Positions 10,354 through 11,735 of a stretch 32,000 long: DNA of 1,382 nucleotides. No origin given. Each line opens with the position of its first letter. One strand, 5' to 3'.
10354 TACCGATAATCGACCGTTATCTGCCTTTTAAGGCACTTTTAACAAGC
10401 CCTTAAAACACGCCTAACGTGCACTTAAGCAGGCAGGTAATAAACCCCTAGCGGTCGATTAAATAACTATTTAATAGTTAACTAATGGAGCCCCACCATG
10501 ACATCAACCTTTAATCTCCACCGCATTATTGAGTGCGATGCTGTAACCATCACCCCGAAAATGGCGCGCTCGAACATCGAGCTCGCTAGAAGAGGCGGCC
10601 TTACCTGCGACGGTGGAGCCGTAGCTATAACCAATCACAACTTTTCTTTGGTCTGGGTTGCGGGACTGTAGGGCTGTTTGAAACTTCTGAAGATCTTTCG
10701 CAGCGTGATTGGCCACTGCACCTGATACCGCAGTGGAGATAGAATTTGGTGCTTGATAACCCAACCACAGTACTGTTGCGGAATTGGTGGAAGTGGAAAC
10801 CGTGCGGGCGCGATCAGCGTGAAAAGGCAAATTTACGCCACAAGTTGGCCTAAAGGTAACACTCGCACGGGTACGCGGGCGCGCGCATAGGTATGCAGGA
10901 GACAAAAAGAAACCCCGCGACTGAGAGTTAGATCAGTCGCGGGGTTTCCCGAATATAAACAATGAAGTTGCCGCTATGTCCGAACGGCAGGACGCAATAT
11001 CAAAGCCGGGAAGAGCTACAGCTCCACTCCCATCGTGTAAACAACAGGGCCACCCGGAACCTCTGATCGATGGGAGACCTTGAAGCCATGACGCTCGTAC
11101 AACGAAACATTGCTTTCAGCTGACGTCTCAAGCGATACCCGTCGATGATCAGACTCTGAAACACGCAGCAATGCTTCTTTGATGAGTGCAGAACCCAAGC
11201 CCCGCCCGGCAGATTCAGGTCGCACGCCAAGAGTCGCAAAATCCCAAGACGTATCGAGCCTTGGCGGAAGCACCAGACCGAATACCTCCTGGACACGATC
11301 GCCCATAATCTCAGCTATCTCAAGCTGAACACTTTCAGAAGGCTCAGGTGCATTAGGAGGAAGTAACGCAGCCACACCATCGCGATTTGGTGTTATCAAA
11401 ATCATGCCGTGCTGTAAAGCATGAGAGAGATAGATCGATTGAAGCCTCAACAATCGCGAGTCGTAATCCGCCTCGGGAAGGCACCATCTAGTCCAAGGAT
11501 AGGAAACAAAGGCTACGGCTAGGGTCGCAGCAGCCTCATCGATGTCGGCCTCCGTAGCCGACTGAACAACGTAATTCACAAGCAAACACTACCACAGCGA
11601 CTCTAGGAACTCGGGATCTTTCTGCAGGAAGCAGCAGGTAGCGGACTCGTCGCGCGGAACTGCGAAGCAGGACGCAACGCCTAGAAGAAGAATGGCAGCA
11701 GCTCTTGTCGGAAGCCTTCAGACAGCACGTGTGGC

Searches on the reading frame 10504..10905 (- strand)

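Call 97: search_protein_families(library=pfam, proteins=[window:10504-10905:-], max_evalue=0.001)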
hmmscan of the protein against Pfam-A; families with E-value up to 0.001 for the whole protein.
window:10504-10905:- (133 aa): 2 families
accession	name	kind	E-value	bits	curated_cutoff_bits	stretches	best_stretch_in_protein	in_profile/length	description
PF06259.18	Abhydrolase_8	-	2.1e-16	60.6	20.5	1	32-112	53-135/178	Alpha/beta hydrolase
PF01083.28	Cutinase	-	6.9e-05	23.3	25.9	1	41-106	37-99/173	Cutinase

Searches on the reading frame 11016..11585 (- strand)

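Call 97: search_protein_families(library=pfam, proteins=[window:11016-11585:-], max_evalue=0.001)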
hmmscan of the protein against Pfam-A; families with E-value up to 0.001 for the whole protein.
window:11016-11585:- (189 aa): 3 families
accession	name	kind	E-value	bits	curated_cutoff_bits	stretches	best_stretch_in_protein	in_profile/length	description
PF13508.13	Acetyltransf_7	-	2.1e-08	34.9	27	1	112-170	26-84/84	Acetyltransferase (GNAT) domain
PF13673.13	Acetyltransf_10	-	6.7e-07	29.8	23.6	1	115-187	53-126/128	Acetyltransferase (GNAT) domain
PF00583.31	Acetyltransf_1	-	5.4e-06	27.1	20.7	1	117-168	63-116/116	Acetyltransferase (GNAT) family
